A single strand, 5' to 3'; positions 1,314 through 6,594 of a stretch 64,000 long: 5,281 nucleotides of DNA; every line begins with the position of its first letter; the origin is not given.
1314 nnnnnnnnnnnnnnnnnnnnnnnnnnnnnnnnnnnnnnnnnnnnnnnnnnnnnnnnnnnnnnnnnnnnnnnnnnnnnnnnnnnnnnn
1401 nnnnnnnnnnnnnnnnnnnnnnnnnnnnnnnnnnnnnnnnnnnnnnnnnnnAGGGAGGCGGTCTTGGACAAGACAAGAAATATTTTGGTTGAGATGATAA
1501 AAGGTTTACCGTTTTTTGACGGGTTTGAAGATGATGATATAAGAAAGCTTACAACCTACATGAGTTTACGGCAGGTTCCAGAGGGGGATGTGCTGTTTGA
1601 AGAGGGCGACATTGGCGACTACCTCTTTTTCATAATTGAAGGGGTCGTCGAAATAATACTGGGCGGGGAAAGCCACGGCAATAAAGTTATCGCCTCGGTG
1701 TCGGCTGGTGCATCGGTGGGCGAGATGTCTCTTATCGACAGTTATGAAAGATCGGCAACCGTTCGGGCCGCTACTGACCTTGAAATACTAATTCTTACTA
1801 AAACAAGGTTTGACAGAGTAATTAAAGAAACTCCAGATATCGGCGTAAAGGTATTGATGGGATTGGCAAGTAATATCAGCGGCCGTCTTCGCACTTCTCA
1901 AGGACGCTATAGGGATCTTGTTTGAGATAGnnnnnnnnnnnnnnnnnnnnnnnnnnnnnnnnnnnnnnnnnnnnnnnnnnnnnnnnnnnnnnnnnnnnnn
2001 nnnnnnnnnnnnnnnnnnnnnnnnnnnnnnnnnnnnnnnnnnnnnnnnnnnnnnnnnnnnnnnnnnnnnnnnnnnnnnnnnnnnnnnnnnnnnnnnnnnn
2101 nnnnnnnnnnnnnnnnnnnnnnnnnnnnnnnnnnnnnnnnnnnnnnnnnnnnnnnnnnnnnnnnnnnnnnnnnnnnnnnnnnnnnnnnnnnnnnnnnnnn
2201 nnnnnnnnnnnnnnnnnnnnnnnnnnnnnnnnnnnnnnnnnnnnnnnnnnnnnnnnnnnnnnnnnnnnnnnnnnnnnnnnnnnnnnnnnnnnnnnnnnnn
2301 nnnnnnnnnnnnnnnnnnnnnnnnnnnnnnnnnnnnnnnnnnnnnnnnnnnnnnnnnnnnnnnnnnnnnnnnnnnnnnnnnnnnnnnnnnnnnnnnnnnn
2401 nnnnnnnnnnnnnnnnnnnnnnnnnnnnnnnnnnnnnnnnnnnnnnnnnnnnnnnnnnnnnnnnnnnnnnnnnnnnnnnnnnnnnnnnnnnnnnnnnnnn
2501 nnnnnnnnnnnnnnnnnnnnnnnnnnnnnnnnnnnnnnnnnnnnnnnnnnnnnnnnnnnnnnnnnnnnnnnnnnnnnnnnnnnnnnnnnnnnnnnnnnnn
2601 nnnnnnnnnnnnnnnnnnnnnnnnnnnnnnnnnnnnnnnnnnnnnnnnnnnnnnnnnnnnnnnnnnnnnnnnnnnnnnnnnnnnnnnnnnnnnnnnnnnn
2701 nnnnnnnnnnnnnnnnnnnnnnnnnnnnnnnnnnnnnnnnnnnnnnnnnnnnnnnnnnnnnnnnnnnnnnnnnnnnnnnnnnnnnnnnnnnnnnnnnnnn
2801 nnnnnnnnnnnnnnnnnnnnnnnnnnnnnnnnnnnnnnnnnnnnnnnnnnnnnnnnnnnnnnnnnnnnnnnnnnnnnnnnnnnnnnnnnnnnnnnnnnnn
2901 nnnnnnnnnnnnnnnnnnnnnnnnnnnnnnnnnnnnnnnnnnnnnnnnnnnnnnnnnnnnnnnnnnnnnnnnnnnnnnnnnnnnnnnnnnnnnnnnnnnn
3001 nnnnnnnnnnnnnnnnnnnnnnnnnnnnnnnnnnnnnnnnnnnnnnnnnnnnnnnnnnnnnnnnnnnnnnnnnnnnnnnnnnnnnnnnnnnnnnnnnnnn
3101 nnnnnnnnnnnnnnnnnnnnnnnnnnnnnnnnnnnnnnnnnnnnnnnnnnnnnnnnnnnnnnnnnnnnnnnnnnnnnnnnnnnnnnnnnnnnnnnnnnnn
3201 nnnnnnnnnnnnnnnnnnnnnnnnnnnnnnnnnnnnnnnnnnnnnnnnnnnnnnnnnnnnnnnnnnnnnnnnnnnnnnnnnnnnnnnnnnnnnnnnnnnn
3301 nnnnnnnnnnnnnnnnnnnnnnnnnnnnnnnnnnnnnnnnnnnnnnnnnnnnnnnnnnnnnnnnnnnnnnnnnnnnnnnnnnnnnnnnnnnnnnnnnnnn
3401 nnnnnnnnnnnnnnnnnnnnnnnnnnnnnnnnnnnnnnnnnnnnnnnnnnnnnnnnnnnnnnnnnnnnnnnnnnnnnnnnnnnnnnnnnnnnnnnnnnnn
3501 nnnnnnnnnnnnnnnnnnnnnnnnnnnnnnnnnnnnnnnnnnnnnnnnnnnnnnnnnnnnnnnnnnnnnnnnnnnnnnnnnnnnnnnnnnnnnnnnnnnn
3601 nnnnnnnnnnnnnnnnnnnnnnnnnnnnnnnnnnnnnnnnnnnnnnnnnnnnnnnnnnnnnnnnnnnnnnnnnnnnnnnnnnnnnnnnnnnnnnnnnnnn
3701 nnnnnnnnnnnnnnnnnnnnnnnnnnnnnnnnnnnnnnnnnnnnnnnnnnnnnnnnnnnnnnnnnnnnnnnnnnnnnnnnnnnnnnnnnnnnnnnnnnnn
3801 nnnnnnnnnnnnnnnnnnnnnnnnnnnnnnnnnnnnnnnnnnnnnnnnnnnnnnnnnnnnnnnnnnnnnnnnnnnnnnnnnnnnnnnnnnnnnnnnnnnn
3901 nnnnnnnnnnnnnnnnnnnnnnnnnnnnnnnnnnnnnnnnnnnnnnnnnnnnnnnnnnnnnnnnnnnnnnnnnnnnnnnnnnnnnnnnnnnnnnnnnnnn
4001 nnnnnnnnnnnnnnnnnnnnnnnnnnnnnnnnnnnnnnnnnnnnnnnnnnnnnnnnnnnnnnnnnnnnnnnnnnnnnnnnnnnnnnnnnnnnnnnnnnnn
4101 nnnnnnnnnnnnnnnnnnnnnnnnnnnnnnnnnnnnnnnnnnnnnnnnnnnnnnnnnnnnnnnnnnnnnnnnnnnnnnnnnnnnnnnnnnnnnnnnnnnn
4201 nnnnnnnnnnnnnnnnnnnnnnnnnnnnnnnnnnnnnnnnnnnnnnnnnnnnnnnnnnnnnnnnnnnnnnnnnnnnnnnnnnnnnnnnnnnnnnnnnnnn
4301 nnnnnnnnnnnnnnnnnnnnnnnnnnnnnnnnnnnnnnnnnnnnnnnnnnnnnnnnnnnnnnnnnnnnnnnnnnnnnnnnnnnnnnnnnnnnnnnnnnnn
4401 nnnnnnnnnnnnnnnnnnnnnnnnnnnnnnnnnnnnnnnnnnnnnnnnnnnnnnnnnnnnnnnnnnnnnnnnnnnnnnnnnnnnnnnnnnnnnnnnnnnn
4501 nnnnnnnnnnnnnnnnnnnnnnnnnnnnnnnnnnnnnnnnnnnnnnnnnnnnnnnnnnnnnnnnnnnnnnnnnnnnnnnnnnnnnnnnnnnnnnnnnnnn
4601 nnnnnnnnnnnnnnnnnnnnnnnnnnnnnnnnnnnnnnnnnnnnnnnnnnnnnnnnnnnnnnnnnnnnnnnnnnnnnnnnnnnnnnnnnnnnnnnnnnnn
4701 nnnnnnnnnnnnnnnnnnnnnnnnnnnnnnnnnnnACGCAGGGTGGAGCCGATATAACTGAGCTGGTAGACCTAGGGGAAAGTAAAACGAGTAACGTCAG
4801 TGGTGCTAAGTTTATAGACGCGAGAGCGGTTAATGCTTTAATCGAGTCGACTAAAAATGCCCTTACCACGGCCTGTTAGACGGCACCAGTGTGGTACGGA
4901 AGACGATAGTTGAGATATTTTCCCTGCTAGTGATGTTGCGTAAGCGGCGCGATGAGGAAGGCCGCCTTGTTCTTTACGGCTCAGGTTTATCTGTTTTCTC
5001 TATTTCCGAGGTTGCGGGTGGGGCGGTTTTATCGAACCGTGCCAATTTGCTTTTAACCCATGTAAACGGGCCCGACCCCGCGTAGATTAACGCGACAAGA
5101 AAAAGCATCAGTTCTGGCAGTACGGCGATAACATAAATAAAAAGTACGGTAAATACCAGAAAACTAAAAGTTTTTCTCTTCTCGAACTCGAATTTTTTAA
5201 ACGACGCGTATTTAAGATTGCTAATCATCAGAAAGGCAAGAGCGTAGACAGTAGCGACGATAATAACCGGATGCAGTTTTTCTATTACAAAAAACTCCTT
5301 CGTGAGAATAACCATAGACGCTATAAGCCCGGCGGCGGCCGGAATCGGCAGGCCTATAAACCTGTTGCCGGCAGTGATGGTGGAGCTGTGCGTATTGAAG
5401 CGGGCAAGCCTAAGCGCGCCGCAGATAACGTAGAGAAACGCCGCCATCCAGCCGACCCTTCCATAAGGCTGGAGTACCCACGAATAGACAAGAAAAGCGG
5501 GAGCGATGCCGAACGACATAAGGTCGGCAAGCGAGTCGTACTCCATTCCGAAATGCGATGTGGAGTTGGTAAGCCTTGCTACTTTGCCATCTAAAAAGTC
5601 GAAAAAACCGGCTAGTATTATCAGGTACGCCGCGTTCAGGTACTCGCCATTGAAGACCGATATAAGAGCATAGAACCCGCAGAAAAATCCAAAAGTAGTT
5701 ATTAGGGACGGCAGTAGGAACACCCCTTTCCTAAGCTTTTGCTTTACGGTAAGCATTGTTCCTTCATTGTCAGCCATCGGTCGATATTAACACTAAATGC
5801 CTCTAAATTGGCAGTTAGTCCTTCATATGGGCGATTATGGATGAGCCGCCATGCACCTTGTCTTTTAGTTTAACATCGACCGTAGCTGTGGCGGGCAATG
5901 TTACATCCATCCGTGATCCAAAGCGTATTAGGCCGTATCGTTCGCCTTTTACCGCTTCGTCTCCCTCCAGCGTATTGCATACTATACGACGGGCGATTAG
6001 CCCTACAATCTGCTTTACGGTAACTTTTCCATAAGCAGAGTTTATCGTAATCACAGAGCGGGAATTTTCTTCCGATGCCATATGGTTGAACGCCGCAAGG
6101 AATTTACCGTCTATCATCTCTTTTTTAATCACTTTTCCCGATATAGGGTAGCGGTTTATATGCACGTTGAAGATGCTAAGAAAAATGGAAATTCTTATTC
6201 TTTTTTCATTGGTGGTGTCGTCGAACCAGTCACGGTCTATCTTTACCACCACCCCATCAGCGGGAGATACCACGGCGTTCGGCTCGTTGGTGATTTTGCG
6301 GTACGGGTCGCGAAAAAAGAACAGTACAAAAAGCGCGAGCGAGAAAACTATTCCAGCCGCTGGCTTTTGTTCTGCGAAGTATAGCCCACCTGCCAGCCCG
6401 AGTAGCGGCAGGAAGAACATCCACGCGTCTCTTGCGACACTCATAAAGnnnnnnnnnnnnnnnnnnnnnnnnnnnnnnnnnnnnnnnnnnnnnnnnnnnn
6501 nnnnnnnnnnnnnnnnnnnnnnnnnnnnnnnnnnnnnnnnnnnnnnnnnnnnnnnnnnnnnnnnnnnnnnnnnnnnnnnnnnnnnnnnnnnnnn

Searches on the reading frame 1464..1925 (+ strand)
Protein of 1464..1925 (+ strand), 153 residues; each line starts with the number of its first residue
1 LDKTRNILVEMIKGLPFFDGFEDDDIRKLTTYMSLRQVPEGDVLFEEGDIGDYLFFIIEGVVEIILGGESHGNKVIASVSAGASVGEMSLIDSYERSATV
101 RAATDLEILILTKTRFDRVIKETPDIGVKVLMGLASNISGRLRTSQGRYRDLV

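Call 59: search_protein_families(library=pfam, proteins=[window:1464-1925:+], max_evalue=0.00001)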
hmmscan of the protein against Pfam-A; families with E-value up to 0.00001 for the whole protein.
window:1464-1925:+ (153 aa): 1 family
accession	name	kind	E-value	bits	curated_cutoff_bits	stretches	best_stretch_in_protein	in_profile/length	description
PF00027.35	cNMP_binding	-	3.5e-20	72.2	27.5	1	36-122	2-88/89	Cyclic nucleotide-binding domain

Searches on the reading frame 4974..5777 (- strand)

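Call 59: search_protein_families(library=pfam, proteins=[window:4974-5777:-], max_evalue=0.00001)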
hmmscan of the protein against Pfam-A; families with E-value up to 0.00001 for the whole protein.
window:4974-5777:- (267 aa): 1 family
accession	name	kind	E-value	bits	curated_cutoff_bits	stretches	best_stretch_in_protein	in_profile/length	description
PF01066.26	CDP-OH_P_transf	-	8.3e-25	88.4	22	1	21-175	2-145/152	CDP-alcohol phosphatidyltransferase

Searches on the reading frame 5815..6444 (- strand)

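Call 59: search_protein_families(library=pfam, proteins=[window:5815-6444:-], max_evalue=0.00001)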
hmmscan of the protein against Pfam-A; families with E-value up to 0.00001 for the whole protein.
window:5815-6444:- (209 aa): 1 family
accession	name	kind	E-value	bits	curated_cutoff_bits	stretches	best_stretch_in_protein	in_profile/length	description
PF02666.20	PS_Dcarbxylase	-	9.1e-44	149.9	22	1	37-205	2-198/198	Phosphatidylserine decarboxylase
